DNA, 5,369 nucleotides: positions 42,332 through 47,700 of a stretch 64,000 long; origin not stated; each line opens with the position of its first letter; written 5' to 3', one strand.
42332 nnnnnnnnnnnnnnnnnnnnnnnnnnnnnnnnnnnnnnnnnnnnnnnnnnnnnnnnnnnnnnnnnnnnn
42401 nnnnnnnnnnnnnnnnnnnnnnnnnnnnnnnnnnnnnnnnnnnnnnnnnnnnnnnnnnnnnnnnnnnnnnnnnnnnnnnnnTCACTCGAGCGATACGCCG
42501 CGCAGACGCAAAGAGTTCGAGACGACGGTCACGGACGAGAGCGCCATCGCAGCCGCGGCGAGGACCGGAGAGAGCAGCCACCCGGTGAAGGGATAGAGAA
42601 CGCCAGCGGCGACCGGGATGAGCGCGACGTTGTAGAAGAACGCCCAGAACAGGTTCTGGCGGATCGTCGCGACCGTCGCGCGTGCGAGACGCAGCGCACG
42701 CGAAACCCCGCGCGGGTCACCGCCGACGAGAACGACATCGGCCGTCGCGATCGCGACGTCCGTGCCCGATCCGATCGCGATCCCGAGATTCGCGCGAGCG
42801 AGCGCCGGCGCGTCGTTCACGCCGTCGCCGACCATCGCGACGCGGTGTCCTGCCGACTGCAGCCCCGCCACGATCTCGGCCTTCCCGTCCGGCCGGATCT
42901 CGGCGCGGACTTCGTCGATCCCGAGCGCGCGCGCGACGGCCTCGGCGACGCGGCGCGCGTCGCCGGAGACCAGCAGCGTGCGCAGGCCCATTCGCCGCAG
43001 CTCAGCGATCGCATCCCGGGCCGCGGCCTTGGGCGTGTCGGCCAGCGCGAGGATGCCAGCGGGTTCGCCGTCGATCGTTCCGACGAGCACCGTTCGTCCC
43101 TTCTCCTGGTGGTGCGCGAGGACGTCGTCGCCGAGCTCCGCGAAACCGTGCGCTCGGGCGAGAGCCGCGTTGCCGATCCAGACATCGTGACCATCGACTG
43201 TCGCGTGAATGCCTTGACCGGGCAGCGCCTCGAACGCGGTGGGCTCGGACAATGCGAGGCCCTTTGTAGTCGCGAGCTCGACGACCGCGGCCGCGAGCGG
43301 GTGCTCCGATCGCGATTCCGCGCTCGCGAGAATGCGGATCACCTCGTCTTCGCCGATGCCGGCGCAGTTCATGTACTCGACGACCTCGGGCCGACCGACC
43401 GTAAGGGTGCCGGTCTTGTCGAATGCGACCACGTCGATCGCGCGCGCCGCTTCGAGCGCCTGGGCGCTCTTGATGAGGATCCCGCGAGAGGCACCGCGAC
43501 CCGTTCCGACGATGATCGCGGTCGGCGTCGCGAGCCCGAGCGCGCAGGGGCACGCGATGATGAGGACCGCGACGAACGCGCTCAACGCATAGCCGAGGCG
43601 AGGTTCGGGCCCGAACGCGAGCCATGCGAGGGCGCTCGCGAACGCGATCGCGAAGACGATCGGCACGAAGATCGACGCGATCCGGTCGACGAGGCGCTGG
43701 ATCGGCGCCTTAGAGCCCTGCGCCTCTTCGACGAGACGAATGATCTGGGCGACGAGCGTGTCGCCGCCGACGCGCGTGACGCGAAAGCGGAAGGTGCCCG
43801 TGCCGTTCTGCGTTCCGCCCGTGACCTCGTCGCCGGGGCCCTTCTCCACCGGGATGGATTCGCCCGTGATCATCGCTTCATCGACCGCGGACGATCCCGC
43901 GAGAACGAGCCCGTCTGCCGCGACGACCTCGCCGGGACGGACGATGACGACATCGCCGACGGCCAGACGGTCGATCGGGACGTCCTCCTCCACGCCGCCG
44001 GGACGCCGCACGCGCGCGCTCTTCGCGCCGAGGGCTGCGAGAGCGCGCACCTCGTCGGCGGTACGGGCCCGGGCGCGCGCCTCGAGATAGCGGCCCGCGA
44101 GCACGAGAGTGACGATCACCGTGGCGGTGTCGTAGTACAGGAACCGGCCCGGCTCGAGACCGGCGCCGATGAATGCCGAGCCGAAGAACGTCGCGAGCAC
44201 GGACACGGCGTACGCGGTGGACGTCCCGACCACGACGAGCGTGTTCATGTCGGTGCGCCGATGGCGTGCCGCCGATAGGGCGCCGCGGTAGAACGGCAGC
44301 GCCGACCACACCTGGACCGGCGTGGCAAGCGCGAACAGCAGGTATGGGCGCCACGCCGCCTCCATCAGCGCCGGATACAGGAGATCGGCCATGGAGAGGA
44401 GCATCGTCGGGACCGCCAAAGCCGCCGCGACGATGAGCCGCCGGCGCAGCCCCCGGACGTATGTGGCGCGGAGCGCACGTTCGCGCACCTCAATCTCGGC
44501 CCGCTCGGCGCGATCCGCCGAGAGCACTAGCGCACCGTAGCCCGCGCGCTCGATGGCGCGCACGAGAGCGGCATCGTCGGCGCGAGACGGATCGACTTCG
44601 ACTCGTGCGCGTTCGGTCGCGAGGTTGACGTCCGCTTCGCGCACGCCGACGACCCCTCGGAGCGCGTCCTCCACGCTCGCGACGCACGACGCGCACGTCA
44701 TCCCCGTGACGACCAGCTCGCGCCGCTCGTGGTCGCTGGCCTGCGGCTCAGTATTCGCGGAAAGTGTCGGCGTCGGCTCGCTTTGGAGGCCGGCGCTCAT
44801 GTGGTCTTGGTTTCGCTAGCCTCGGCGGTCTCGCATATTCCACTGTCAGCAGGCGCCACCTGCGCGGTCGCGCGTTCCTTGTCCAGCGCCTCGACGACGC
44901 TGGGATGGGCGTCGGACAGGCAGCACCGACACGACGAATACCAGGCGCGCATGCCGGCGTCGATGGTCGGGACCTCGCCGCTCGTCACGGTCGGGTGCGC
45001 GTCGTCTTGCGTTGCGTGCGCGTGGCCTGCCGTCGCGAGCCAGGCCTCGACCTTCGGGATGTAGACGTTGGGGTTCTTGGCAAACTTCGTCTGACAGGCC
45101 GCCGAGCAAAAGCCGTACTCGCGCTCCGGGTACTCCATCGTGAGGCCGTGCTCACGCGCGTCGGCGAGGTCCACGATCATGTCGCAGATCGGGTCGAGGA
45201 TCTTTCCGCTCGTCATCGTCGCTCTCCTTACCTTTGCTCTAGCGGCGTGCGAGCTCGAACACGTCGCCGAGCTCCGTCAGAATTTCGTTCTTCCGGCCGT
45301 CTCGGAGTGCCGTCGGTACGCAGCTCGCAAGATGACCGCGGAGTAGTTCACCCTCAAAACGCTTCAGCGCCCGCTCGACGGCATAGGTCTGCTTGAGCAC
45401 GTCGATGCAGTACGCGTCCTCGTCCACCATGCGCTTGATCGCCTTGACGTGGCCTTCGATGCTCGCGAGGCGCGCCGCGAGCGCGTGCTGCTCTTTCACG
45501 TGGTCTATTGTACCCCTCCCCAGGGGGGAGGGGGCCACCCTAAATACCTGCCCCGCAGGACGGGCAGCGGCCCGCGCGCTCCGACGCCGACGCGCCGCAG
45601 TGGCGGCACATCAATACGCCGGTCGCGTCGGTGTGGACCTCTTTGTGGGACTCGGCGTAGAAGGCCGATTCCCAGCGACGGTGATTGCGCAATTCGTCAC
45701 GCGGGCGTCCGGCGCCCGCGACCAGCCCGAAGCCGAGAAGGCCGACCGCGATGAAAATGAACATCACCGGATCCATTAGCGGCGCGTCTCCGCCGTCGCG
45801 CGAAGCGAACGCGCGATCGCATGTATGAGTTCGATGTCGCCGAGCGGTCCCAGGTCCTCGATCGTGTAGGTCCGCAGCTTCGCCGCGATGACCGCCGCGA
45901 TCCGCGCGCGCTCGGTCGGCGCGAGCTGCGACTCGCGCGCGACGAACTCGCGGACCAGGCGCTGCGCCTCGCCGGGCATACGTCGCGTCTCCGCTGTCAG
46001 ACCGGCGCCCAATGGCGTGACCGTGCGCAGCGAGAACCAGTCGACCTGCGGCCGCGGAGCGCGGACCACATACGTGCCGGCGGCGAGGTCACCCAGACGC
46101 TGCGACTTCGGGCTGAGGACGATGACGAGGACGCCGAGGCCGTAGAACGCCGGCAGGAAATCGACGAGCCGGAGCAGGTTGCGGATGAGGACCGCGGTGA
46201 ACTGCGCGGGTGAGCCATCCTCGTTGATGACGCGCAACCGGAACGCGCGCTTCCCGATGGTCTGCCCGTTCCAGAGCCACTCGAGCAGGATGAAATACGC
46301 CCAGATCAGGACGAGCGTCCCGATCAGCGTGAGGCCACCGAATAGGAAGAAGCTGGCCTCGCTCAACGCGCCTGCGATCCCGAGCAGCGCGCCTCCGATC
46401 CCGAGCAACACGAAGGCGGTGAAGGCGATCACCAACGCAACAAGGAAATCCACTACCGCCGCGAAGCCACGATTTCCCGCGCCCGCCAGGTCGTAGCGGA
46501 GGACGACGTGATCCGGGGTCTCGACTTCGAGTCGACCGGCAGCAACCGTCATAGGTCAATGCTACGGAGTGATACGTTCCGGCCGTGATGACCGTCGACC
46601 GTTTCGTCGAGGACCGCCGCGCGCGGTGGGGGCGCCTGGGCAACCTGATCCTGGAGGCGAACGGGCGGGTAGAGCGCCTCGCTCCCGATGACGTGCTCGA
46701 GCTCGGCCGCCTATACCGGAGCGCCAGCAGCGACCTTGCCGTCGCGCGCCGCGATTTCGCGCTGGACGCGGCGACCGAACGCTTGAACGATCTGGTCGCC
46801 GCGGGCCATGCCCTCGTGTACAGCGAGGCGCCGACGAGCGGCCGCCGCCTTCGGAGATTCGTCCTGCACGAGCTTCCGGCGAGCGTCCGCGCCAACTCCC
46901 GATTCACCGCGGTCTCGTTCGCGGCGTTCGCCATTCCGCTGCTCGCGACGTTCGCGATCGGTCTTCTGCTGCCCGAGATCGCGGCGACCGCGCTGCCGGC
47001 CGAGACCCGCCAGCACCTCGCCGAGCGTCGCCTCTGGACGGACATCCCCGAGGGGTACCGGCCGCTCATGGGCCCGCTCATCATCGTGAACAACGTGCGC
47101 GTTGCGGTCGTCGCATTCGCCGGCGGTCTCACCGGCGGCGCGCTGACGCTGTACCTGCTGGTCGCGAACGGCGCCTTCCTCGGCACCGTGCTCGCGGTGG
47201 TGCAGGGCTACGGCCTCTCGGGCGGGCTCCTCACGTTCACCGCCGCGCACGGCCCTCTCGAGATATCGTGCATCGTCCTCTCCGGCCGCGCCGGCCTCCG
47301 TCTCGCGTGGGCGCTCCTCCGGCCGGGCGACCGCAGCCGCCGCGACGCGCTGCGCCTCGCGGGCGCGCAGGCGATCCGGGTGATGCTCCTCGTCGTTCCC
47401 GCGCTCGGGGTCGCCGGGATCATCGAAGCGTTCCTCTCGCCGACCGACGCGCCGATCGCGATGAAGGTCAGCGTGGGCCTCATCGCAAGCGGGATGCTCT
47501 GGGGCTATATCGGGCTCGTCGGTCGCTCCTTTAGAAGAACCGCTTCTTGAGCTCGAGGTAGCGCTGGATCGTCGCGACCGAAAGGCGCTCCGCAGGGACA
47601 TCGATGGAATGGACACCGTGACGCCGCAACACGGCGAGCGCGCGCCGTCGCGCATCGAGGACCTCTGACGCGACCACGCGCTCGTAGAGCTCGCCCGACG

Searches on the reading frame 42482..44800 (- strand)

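Call 28: search_protein_families(library=pfam, max_evalue=0.001, proteins=[window:42482-44800:-])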
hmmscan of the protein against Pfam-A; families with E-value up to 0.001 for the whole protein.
window:42482-44800:- (772 aa): 5 families
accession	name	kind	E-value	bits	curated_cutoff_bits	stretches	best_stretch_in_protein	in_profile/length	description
PF00122.25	E1-E2_ATPase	-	5.8e-59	199.1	28.1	1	259-438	4-180/181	E1-E2 ATPase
PF00702.32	Hydrolase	-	5.8e-33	115.3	26.4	1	455-671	1-191/191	haloacid dehalogenase-like hydrolase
PF00403.32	HMA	-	3.1e-14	53.6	24.8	1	31-88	4-61/62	Heavy-metal-associated domain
PF12710.13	HAD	-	2e-05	25.6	27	1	592-667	88-188/189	haloacid dehalogenase-like hydrolase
PF08282.18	Hydrolase_3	-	2.6e-05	24.5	20.9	1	648-703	200-255/255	haloacid dehalogenase-like hydrolase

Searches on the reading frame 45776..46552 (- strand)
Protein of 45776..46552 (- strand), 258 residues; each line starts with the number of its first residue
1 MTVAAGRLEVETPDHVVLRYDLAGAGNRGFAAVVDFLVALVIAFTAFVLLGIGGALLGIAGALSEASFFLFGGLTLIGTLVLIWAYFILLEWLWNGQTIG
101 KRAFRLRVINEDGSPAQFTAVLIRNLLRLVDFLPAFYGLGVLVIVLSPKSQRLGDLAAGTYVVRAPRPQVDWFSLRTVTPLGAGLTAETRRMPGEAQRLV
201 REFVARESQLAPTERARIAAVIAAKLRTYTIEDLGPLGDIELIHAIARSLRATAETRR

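Call 28: search_protein_families(library=pfam, max_evalue=0.001, proteins=[window:45776-46552:-])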
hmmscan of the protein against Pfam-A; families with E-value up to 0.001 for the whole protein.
window:45776-46552:- (258 aa): 1 family
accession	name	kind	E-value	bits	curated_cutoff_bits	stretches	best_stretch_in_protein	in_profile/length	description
PF06271.18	RDD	-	1.6e-21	77.5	24.1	1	22-159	1-137/137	RDD family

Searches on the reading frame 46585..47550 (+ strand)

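Call 28: search_protein_families(library=pfam, max_evalue=0.001, proteins=[window:46585-47550:+])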
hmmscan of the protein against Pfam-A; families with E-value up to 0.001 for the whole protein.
window:46585-47550:+ (321 aa): 1 family
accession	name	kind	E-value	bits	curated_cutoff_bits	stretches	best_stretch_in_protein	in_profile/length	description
PF01944.22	SpoIIM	-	1.2e-30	107.1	26.9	1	122-286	4-163/163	Stage II sporulation protein M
